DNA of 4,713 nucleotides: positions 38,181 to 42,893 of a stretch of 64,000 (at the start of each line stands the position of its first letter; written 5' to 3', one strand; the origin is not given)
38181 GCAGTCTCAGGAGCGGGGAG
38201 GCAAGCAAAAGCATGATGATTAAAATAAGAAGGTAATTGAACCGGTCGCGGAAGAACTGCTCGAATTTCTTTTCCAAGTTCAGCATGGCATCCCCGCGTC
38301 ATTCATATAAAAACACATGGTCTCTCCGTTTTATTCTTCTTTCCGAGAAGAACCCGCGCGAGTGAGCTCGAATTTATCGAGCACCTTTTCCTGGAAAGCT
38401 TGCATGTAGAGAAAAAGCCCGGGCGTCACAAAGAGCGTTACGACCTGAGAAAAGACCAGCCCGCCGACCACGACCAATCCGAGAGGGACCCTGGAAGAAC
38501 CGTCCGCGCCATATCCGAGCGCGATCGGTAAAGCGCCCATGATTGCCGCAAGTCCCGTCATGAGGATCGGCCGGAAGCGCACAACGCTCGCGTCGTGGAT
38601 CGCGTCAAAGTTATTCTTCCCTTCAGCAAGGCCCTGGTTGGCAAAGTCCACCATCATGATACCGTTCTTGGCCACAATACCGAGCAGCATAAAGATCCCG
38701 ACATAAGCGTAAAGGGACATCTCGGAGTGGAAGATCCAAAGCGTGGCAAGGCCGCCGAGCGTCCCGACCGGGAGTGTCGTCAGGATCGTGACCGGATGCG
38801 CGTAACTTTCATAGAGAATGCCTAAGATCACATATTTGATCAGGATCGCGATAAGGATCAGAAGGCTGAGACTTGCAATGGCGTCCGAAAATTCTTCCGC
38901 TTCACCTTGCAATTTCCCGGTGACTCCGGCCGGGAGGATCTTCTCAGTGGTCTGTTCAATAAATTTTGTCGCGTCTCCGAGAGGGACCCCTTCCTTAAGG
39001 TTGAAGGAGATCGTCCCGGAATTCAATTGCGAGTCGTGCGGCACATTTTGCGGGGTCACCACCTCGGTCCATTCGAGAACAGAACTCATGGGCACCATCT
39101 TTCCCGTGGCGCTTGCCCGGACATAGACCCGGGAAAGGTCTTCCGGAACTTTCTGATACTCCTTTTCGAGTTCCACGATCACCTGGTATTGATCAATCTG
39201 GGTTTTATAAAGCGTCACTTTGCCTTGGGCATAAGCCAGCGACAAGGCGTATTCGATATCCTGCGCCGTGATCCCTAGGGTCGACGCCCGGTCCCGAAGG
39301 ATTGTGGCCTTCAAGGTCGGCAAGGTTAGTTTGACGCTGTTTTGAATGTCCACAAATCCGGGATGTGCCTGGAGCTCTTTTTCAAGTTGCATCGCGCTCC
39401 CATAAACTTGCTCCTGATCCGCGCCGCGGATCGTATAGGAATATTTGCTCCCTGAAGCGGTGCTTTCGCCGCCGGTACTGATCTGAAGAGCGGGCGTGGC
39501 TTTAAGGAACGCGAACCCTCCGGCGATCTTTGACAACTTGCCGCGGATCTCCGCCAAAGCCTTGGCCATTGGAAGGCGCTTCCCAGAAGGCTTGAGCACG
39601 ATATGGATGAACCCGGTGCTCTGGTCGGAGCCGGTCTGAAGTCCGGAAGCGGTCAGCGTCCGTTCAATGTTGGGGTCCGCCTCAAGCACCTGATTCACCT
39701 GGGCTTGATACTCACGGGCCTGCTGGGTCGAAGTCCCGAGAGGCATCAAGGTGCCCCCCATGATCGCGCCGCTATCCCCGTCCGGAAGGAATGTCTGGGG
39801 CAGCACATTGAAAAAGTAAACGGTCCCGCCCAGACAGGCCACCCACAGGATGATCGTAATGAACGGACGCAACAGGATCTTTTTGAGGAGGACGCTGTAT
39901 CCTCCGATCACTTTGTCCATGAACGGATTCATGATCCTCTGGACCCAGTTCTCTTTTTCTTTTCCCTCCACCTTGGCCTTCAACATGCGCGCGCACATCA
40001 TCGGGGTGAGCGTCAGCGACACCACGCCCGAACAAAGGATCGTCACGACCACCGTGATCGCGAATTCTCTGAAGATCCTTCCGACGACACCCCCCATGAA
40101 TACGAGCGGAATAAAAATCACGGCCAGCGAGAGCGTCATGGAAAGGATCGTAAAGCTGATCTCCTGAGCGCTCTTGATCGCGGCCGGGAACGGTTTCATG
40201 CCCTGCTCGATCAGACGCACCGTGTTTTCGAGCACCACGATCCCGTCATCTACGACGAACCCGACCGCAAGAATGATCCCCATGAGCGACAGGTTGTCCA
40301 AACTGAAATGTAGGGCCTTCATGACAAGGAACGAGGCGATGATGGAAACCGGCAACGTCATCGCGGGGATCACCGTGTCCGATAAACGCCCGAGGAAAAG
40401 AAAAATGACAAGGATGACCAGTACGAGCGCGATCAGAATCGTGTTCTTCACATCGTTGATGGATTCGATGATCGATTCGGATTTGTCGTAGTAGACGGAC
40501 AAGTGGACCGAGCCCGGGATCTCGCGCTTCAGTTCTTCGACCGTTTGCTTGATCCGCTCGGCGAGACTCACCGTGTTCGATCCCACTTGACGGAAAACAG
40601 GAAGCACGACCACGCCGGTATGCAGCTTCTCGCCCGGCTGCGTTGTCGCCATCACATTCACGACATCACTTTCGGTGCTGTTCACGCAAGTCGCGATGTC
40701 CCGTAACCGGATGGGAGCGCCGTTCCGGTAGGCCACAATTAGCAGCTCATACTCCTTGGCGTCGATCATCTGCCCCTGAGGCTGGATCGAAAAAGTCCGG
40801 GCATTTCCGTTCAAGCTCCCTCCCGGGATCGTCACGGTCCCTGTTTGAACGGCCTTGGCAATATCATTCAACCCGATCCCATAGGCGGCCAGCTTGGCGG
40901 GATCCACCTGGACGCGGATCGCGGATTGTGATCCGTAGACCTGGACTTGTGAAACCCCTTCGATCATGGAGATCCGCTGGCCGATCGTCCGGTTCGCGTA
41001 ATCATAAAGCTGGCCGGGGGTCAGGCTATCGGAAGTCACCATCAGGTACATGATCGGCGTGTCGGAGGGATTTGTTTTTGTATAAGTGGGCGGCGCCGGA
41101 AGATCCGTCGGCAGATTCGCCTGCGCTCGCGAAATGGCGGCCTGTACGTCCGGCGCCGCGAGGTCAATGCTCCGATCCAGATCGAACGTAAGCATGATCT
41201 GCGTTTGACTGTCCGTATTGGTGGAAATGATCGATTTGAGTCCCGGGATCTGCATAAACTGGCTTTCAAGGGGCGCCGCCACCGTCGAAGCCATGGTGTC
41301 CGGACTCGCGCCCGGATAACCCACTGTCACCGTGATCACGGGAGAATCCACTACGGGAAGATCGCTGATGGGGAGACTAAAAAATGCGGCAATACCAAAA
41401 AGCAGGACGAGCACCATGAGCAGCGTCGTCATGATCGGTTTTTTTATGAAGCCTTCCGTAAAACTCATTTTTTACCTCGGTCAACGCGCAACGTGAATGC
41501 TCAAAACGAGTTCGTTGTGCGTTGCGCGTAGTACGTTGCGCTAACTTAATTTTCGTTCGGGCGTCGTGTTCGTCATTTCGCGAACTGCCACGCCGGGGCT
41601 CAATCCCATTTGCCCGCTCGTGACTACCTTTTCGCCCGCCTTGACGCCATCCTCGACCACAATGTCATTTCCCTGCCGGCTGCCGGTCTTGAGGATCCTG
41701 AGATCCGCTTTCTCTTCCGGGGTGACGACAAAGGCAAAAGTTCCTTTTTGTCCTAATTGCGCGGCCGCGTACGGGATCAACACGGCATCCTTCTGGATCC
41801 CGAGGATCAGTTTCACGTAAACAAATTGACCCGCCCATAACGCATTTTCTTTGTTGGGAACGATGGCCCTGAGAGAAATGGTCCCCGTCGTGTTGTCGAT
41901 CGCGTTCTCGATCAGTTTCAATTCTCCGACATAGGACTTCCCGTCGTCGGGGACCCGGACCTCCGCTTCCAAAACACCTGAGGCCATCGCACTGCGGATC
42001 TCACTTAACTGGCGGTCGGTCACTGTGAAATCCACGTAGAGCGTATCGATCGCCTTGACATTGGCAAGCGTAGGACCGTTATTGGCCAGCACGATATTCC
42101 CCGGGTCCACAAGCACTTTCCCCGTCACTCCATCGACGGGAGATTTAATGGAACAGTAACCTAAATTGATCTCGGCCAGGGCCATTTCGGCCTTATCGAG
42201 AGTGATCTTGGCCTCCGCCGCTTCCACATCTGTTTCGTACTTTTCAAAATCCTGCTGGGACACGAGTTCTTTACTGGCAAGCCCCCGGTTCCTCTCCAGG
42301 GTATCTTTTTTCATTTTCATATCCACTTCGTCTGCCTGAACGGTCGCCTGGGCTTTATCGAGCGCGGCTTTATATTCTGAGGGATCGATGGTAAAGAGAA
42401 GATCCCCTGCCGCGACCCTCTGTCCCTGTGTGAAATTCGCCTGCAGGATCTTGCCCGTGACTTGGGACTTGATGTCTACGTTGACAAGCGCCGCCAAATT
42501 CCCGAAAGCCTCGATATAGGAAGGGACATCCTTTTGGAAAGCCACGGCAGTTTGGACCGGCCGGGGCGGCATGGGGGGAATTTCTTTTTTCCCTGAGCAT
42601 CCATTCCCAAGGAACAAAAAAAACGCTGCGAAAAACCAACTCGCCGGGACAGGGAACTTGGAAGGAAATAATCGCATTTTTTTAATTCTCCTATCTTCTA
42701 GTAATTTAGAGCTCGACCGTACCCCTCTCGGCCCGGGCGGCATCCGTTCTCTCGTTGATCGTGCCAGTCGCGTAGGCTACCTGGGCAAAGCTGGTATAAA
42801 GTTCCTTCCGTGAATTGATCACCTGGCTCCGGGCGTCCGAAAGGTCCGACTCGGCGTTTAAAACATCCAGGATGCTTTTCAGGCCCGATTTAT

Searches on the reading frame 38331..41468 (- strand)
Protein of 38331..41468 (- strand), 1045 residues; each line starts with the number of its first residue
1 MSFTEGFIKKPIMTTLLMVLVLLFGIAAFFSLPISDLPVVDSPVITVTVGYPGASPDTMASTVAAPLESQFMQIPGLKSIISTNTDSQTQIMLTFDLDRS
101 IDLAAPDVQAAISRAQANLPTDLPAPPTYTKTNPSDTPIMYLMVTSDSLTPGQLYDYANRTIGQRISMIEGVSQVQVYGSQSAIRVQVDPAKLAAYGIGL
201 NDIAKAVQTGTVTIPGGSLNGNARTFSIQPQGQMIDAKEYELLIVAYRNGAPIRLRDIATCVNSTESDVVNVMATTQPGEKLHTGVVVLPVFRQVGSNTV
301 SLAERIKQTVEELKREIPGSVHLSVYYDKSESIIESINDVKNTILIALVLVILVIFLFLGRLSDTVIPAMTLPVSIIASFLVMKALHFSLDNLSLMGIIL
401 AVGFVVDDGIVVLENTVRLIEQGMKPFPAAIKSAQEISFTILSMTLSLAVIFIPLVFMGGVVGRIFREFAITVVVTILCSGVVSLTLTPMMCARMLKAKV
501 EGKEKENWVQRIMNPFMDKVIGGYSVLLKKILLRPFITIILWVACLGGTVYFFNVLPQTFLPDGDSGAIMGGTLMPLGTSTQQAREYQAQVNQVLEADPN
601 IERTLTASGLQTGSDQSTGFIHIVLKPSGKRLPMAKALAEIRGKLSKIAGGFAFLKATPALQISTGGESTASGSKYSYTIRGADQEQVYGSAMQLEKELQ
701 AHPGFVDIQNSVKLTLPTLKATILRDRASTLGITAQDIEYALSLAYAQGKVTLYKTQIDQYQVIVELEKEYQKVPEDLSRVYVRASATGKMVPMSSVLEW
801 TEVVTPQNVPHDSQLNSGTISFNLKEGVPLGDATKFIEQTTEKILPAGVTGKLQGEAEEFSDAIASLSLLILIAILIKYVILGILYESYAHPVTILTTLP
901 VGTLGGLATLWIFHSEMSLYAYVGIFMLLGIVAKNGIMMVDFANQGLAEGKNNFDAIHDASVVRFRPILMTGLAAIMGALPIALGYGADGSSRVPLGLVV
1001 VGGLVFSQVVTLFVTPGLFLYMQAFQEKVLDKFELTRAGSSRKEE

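Call 63: search_protein_families(library=pfam, proteins=[window:38331-41468:-], max_evalue=0.00001)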
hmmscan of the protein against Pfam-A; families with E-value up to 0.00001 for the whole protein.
window:38331-41468:- (1045 aa): 1 family
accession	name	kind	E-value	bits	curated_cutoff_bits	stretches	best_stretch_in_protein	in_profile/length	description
PF00873.25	ACR_tran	-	1.2e-283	944.1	28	1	5-1022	3-1020/1021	AcrB/AcrD/AcrF family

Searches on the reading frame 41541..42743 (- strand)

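Call 63: search_protein_families(library=pfam, proteins=[window:41541-42743:-], max_evalue=0.00001)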
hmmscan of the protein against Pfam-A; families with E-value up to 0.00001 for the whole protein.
window:41541-42743:- (400 aa): 2 families
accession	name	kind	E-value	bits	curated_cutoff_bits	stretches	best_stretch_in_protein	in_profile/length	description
PF16576.10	HlyD_D23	-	1.5e-13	51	30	1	90-308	21-214/214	Barrel-sandwich domain of CusB or HlyD membrane-fusion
PF13437.12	HlyD_3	-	3.1e-13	50.8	22.2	1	199-298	2-96/106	HlyD family secretion protein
